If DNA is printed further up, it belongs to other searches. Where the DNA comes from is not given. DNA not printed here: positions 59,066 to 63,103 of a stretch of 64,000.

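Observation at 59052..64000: Sigma-54 promoter plus upstream palindrome driving a GT2 synthase fused to a DMFase-beta-like domain, followed by an O-acyltransferase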

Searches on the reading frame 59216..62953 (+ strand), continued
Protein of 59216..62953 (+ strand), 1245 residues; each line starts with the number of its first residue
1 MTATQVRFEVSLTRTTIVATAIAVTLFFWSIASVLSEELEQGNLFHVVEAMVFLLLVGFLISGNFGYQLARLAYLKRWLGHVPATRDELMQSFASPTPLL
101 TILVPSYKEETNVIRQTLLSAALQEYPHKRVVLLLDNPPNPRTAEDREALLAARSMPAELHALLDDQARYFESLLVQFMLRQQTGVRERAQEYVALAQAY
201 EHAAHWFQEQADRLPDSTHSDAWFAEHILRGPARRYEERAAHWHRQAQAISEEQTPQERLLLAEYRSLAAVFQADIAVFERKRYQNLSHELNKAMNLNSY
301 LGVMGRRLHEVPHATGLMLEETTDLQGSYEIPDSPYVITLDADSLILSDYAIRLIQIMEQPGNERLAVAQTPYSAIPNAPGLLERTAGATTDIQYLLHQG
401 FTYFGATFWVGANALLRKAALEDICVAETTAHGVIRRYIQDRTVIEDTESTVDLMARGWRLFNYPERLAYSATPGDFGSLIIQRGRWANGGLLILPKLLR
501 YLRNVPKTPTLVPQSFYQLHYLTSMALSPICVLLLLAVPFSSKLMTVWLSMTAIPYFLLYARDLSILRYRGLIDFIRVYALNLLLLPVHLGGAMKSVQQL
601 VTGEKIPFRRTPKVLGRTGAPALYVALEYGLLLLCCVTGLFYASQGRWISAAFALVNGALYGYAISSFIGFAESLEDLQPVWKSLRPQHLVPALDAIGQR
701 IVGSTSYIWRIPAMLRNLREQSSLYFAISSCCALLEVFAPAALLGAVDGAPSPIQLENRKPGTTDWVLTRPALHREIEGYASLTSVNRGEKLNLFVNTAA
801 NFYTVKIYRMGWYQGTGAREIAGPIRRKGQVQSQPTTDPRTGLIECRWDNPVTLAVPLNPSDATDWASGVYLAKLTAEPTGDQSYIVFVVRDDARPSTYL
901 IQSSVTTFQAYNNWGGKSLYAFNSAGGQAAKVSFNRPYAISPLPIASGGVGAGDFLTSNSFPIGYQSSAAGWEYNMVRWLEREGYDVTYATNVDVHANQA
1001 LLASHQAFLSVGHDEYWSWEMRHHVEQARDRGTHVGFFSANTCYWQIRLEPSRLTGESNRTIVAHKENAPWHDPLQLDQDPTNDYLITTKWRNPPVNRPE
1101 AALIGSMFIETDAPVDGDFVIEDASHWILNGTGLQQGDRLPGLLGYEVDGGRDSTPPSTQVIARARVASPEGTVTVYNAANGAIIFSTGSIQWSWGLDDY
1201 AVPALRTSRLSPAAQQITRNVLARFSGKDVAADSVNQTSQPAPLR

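Call 33: find_related_loci(query=A1, collection=genome_contigs, flank=10000)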
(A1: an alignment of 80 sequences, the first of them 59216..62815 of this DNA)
Query A1 (1200 aa) in genome_contigs; peptide patterns used: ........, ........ (x = any residue, [..] = any of these).
600 stretches matched a pattern (row limit reached: there are more); 583 encode a relative of the query (tblastn E <= 1e-3); the best 80 are kept; 80 distinct loci.
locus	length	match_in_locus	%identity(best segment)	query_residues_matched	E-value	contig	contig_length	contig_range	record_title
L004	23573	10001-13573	59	1-1200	0e+0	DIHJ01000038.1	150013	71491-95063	MAG TPA_asm: Nitrospira sp. UBA5699 UBA5699_contig_141, whole genome shotgun sequence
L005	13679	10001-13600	57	1-1200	0e+0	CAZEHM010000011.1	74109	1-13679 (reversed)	MAG TPA_asm: uncultured Nitrospira sp. isolate binchicken_co199_128 genome assembly, contig: NODE_453_length_74109_cov_7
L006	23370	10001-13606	56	1-1200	0e+0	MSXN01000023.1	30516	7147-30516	MAG: Nitrospira sp. ST-bin5 896, whole genome shotgun sequence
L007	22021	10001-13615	56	1-1200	0e+0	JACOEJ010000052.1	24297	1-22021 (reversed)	MAG: Nitrospira sp. isolate S2bin.15 NODE_650_length_24297_cov_17.928884, whole genome shotgun sequence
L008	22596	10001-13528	56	2-1200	0e+0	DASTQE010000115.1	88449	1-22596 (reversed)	MAG TPA_asm: Nitrospira sp. isolate SMAG_U2215 k141_516693, whole genome shotgun sequence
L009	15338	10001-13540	53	1-1200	0e+0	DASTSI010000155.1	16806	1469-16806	MAG TPA_asm: Nitrospira sp. isolate SMAG_U2276 k141_785038, whole genome shotgun sequence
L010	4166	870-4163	57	1-1093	0e+0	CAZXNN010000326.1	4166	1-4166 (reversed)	MAG TPA_asm: uncultured Nitrospira sp. isolate SRP173033_co1_191 genome assembly, contig: NODE_63076_length_4166_cov_6.3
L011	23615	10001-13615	57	1-1200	0e+0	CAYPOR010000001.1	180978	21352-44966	MAG TPA_asm: uncultured Nitrospira sp. isolate SRP287051_co2_197 genome assembly, contig: NODE_119_length_180978_cov_19.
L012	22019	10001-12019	76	1-678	0e+0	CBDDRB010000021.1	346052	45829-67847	uncultured bacterium isolate s7_161 genome assembly, contig: s7_161.fak141_2602123, whole genome shotgun sequence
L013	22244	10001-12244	53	9-758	0e+0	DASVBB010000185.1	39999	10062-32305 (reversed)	MAG TPA_asm: Nitrospira sp. isolate SMAG_U1968 k141_831035, whole genome shotgun sequence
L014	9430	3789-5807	58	3-678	0e+0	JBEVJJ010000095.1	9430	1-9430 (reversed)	MAG: Nitrospiraceae bacterium isolate T4R1BO.metabat2.186 T4R1BO.metabat2.186_k133_32641442, whole genome shotgun sequen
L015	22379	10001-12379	52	1-787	0e+0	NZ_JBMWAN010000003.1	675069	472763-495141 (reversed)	Nitrospira sp. NS4 NODE_11_lth_675069, whole genome shotgun sequence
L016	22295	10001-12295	52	9-768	0e+0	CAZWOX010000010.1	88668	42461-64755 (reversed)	MAG TPA_asm: uncultured Nitrospira sp. isolate SRP090828_co1_90 genome assembly, contig: NODE_35_length_88668_cov_22.802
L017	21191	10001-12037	50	9-691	0e+0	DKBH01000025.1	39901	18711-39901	MAG TPA_asm: Nitrospiraceae bacterium UBA6905 UBA6905_contig_8085, whole genome shotgun sequence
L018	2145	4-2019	54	7-678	0e+0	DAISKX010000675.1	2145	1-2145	MAG TPA_asm: Nitrospiraceae bacterium isolate CTOTU39261 NODE_9967_length_2145_cov_6.133493, whole genome shotgun sequen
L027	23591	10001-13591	56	9-1200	0e+0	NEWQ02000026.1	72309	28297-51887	MAG: Nitrospira sp. CG24D Nitrospira_sp_RSF21_CG24_D_26, whole genome shotgun sequence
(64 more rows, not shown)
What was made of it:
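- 59645..60031 (+): Four-helix insert in the GT domain (residues 144-272), conserved across the whole synthase family. Family members from many phyla align continuously over residues 1-678 (call 33).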

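Call 37: find_related_loci(query=window:59216-62950:+, collection=metagenome_contigs, flank=6000)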
Query window:59216-62950:+ (1245 aa) in metagenome_contigs; peptide patterns used: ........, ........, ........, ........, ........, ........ (x = any residue, [..] = any of these).
417 stretches matched a pattern; 395 encode a relative of the query (tblastn E <= 1e-3); the best 80 are kept; 80 distinct loci.
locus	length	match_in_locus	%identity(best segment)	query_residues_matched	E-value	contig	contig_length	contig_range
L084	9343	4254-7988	95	1-1245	0e+0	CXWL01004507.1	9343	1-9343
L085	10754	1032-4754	89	1-1241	0e+0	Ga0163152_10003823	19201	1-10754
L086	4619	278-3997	86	1-1241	0e+0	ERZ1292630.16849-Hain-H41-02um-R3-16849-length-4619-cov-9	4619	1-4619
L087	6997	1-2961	100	259-1245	0e+0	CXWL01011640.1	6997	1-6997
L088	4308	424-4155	80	1-1245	0e+0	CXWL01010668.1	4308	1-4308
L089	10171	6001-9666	61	9-1226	0e+0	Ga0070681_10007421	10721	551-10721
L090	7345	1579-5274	58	1-1229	0e+0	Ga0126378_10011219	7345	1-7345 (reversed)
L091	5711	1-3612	59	29-1229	0e+0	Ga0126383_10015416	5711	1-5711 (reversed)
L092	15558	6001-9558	56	39-1226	0e+0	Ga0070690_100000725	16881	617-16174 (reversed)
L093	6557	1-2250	83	496-1245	0e+0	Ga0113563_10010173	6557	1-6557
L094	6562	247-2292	52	9-695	0e+0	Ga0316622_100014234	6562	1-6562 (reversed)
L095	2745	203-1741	60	713-1226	0e+0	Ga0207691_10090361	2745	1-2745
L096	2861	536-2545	50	6-688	0e+0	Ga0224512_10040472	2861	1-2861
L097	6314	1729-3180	62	743-1227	0e+0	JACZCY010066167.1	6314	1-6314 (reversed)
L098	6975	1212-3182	48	9-671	0e+0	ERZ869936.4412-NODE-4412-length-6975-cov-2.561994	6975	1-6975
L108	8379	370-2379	49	5-678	2e-172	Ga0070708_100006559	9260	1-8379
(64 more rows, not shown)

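Call 53: search_protein_families(library=pfam, proteins=[L087:2976-4031:+, L098:3246-4694:-, P0075, L087:4226-4528:+, L087:4534-5001:+, L098:1101-3236:+], max_evalue=0.001)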
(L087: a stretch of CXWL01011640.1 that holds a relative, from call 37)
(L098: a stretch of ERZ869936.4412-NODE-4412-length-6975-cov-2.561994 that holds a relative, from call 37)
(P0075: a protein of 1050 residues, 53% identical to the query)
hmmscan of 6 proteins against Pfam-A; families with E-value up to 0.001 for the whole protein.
L087:2976-4031:+ (352 aa): 1 family
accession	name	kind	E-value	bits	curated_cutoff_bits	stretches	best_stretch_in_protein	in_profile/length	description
PF01757.29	Acyl_transf_3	-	1.7e-32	113.2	31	1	22-336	3-322/326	Acyltransferase domain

L098:3246-4694:- (482 aa): 1 family
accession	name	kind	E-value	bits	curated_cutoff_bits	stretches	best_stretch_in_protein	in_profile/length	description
PF20254.3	DMFA2_C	-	1.1e-86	292.1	27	1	79-463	15-369/374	N,N-dimethylformamidase beta subunit-like, C-terminal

P0075 (1050 aa): 4 families
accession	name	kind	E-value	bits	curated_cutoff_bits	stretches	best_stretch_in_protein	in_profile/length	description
PF13632.12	Glyco_trans_2_3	-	2.5e-30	106.2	27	1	346-568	1-196/198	Glycosyl transferase family group 2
PF13641.12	Glyco_tranf_2_3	-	6.9e-11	43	27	1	346-500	89-230/230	Glycosyltransferase like family 2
PF01522.26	Polysacc_deac_1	-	5.6e-09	36.5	23.1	1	770-891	9-113/124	Polysaccharide deacetylase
PF00535.33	Glycos_transf_2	-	1.6e-06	28.6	23.3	0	110-154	1-43/168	Glycosyl transferase family 2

L087:4226-4528:+ (101 aa): 1 family
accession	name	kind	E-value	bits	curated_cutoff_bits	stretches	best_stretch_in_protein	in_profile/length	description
PF09907.15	HigB_toxin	-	1.4e-30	105.8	27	1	26-96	2-73/74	HigB_toxin, RelE-like toxic component of a toxin-antitoxin system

L087:4534-5001:+ (156 aa): 0 families

L098:1101-3236:+ (712 aa): 3 families
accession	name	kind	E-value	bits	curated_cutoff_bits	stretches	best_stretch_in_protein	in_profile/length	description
PF13632.12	Glyco_trans_2_3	-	1.7e-28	100.3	27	1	361-583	2-197/198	Glycosyl transferase family group 2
PF13641.12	Glyco_tranf_2_3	-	5.4e-06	27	27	0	360-515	89-230/230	Glycosyltransferase like family 2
PF00535.33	Glycos_transf_2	-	0.00071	20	23.3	0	131-178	1-48/168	Glycosyl transferase family 2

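Call 54: predict_structure(alignment_id=A1)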
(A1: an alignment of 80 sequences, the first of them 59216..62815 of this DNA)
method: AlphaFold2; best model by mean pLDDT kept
length: 1200 residues; sequences in the alignment: 80
mean_pLDDT: 71.3   pTM: 0.59
mean pLDDT of the five models: 71.3, 70.5, 69.8, 65.6, 62.4
residues with pLDDT >= 90: 328; 70-90: 402; 50-70: 192; < 50: 278
segments of 3 or more residues with pLDDT < 50: 685-770, 836-845, 894-953, 958-970, 984-994, 1011-1017, 1038-1044, 1052-1054, 1061-1114, 1146-1151, 1189-1200
pLDDT, mean of each block of 10 residues (from residue 1): 87 95 94 90 89 92 93 90 78 79 81 90 93 86 82 91 94 92 75 92 97 85 94 94 84 62 89 93 80 77 92 85 89 94 90 91 93 83 91 90 86 88 85 76 67 91 90 84 77 86 90 91 85 81 83 92 93 94 89 82 67 65 87 90 84 89 92 81 49 39 37 36 41 36 30 33 36 63 71 84 87 67 85 54 50 79 65 82 73 43 37 34 28 33 44 48 38 55 45 49 58 48 61 54 49 51 43 44 38 29 37 55 68 68 51 60 67 64 53 29
secondary structure, 60 per line:
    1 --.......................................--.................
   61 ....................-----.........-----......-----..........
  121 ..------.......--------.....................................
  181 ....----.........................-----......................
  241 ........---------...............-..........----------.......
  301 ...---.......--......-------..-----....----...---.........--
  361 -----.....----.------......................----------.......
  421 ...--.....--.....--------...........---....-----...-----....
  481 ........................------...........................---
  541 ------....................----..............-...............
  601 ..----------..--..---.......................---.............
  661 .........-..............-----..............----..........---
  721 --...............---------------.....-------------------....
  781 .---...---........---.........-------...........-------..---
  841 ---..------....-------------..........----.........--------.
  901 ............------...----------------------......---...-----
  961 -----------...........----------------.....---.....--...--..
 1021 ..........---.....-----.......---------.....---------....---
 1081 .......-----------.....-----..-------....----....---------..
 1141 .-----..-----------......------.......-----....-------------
elements in order (helices of 4 or more, strands of 3 or more residues): H3-41 H44-80 H86-94 E100-105 H111-122 E129-135 H144-184 H189-213 H219-248 H258-272 E274-280 H294-303 E307-313 E316-321 E336-339 E344-346 H350-358 E366-370 H382-403 E414-417 H418-423 E426-430 E433-437 H446-456 E460-463 E469-471 H477-504 H511-537 H547-566 H571-584 H586-602 H622-644 H648-669 H671-684 H690-703 H708-717 H723-737 H753-757 E777-781 E785-787 E791-798 E802-810 E818-828 E852-855 E869-878 E883-891 H900-912 H944-949 H972-982 H999-1003 E1007-1011 H1019-1030 E1034-1038 E1044-1050 E1060-1064 H1074-1077 H1081-1087 H1099-1103 E1118-1121 H1126-1129 E1139-1141 E1160-1165 E1172-1178 E1184-1187
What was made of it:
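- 59216..61255 (+): Synthase core, residues 1-680. TM1-2 (3-66), GT-A domain (about 95-490), QRGRW interface helix (477-504), TM3-4 (511-566), interface helix 3 (571-602), gating loop F608-RRTP-K613, TM5-6 (622-669). AF2 pLDDT is mostly 80-95 across this region (call 54).
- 59645..60031 (+): AF2 helices 144-184, 189-213, 219-248 and 258-272 (call 54).
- On Processive membrane-embedded GT2 synthases (BcsA/CesA/HAS type): AF2 pLDDT is mostly 80-95 for residues 1-680 (call 54).
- Checked: The AF2 model shows four helices over residues 144-272 at pLDDT about 80-95 (call 54).
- The full-length AF2 model did not place the C-domain with confidence (pLDDT below 50 for 685-770; call 54).
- Tried and rejected: The relative placement of domains is therefore unknown (call 54).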
